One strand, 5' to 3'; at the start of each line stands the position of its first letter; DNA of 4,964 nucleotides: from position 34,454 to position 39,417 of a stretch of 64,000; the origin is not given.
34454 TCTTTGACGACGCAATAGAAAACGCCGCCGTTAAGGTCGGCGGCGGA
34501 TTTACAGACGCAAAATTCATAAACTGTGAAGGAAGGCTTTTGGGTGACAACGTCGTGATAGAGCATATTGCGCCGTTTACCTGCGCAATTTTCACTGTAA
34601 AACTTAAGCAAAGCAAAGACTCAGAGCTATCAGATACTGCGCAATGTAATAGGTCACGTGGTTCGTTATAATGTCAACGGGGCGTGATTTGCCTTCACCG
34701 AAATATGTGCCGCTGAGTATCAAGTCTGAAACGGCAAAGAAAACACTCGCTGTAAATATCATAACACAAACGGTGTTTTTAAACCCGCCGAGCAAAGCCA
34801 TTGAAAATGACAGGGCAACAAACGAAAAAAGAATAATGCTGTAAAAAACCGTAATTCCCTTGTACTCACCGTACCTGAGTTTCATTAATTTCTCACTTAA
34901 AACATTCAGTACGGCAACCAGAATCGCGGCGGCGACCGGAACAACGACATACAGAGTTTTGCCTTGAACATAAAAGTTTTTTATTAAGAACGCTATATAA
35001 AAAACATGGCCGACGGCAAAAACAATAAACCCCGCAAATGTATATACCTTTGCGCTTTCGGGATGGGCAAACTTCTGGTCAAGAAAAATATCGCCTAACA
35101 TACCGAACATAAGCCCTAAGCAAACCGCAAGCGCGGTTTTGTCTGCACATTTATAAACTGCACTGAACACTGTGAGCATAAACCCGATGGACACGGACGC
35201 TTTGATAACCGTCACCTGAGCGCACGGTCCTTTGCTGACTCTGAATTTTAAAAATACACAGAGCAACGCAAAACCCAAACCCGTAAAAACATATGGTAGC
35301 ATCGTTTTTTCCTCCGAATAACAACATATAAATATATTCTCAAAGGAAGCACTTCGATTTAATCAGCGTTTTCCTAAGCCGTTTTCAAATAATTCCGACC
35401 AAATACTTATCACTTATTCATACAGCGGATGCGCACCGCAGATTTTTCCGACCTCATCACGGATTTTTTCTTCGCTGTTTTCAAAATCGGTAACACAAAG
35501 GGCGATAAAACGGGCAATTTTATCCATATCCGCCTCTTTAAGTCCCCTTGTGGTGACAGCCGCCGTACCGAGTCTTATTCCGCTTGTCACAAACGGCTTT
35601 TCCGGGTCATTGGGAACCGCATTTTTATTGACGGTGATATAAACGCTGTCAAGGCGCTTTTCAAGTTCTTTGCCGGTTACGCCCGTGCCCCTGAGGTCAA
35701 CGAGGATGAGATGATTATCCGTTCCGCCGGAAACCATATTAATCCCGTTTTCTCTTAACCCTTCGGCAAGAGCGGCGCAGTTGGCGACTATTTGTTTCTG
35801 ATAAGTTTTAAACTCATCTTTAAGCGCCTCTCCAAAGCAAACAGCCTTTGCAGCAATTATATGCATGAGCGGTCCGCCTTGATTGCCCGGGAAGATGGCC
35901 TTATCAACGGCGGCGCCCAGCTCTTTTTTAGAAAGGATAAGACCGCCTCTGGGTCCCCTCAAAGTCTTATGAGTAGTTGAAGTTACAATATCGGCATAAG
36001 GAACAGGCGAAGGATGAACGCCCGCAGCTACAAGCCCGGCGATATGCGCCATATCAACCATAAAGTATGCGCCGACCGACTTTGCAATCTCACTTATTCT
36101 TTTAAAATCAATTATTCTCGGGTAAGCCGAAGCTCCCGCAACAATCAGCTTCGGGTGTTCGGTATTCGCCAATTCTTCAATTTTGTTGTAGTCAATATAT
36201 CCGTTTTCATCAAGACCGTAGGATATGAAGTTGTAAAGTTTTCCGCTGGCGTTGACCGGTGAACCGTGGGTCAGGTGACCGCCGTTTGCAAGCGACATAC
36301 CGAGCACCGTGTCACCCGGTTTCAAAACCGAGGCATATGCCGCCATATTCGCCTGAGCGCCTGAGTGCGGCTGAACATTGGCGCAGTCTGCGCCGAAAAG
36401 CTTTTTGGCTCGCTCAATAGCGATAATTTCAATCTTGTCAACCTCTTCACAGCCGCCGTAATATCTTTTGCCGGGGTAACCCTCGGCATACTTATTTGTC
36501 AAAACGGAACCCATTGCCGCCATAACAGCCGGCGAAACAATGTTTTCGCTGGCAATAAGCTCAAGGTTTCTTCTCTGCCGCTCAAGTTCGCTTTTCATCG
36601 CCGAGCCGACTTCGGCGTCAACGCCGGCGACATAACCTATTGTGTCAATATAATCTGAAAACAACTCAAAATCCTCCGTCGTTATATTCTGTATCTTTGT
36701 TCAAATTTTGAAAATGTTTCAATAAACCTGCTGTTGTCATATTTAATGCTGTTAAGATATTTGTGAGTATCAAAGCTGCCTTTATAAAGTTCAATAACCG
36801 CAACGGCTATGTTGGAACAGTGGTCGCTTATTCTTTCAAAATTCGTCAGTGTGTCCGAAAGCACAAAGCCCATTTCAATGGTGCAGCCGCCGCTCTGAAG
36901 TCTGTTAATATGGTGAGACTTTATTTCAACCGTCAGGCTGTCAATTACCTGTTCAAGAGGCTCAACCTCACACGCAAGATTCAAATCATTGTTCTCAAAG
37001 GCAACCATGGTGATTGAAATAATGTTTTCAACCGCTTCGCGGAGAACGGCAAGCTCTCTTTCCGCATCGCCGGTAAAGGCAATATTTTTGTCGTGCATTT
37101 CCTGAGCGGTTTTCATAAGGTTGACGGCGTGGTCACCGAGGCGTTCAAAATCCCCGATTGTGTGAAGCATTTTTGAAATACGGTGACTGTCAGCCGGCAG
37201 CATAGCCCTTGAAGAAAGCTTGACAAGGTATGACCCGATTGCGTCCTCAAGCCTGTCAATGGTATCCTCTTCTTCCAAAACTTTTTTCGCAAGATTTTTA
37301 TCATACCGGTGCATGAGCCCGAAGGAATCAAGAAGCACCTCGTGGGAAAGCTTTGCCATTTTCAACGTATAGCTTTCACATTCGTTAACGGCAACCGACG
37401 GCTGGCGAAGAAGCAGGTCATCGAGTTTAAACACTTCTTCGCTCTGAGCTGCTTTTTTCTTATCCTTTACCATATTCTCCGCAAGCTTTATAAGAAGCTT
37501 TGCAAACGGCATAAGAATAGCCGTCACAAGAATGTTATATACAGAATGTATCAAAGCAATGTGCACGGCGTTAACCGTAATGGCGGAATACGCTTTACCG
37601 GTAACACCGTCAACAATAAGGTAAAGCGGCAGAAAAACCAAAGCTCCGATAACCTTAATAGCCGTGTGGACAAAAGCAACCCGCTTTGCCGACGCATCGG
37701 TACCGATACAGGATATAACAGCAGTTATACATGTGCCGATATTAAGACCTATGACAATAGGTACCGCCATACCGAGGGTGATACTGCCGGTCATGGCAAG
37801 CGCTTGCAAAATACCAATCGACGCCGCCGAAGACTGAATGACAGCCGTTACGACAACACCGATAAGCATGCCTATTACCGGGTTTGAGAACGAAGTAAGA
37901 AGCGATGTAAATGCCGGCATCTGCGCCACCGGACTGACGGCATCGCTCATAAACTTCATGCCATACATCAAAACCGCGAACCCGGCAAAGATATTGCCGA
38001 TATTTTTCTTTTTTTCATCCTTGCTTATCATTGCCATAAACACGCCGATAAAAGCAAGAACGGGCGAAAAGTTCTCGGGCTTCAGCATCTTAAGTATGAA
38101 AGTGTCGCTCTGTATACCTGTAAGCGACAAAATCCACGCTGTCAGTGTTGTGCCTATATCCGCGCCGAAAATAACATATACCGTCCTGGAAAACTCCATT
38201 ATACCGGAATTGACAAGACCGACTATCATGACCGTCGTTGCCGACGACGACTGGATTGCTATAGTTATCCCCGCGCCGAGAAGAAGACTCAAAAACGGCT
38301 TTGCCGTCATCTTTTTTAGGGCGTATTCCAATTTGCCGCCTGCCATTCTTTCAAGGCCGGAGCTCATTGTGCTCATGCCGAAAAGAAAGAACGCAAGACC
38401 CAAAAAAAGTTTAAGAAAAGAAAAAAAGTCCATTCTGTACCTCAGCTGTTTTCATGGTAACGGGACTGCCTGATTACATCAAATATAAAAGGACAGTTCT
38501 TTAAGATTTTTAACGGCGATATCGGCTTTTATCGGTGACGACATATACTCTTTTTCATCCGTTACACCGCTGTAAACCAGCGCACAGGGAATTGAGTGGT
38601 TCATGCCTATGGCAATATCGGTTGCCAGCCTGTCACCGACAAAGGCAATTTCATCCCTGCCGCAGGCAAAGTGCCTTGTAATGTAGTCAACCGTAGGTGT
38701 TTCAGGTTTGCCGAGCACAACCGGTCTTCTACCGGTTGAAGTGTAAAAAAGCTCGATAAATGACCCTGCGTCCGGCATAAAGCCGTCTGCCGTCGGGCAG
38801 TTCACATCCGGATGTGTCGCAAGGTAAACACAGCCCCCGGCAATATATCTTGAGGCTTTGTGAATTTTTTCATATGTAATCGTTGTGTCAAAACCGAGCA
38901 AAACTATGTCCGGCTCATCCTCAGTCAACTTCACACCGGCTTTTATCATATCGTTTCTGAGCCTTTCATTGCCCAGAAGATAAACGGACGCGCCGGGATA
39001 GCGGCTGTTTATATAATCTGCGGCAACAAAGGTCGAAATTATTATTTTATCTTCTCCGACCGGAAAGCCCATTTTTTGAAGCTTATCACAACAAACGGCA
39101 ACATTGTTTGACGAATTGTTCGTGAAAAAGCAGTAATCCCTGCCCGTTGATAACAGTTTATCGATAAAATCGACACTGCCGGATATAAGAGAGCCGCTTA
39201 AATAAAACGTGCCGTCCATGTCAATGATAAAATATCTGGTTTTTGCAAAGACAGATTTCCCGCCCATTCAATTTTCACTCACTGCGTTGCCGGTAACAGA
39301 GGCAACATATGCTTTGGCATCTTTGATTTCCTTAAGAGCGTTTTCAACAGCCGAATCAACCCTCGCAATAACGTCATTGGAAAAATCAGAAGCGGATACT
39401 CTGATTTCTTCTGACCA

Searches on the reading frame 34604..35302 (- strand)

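Call 26: search_protein_families(library=pfam, proteins=[window:34604-35302:-], max_evalue=0.0001)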
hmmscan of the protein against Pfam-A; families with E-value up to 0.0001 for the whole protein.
window:34604-35302:- (232 aa): 1 family
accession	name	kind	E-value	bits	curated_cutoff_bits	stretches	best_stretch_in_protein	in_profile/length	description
PF07947.19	YhhN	-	7.9e-22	78.3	25.6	1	32-229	4-182/182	YhhN family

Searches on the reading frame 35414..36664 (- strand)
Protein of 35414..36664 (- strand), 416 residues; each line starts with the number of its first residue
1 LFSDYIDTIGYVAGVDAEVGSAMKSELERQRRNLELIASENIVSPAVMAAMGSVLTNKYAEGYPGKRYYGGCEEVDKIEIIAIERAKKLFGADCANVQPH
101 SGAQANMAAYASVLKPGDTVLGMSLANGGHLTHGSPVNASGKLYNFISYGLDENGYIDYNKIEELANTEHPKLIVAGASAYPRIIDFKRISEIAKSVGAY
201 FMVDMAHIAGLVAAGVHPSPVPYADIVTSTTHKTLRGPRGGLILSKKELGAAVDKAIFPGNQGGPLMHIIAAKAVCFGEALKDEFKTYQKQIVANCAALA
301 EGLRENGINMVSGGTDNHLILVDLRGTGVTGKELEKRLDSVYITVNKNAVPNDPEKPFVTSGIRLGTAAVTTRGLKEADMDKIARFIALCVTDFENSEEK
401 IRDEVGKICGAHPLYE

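Call 26: search_protein_families(library=pfam, proteins=[window:35414-36664:-], max_evalue=0.0001)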
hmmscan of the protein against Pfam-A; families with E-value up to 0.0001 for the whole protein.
window:35414-36664:- (416 aa): 3 families
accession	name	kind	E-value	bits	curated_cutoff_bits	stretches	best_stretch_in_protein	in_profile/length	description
PF00464.25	SHMT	-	6.1e-170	565.6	27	1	15-387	4-399/399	Serine hydroxymethyltransferase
PF01212.27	Beta_elim_lyase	-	5.5e-10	39.5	27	1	84-347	39-274/288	Beta-eliminating lyase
PF00155.27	Aminotran_1_2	-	1.5e-07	31.4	19.7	1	88-377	53-356/361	Aminotransferase class I and II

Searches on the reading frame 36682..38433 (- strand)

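Call 26: search_protein_families(library=pfam, proteins=[window:36682-38433:-], max_evalue=0.0001)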
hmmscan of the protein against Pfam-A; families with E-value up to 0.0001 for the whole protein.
window:36682-38433:- (583 aa): 2 families
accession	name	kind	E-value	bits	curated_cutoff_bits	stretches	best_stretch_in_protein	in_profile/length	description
PF02690.20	Na_Pi_cotrans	-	2.5e-60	202.9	29.1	2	15-163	1-136/137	Na+/Pi-cotransporter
PF01895.24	PhoU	-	3.4e-28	98.3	23.5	2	357-441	2-87/89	PhoU domain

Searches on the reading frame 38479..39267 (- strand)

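Call 26: search_protein_families(library=pfam, proteins=[window:38479-39267:-], max_evalue=0.0001)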
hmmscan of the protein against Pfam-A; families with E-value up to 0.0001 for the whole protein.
window:38479-39267:- (262 aa): 3 families
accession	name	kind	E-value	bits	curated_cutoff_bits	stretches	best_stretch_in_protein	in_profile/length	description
PF13344.12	Hydrolase_6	-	1.7e-22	79.8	27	1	13-113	1-101/101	Haloacid dehalogenase-like hydrolase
PF13242.12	Hydrolase_like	-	2.6e-14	53.3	22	1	184-258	1-75/75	HAD-hyrolase-like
PF00702.32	Hydrolase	-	6.4e-06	27.1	26.4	1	12-219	3-185/191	haloacid dehalogenase-like hydrolase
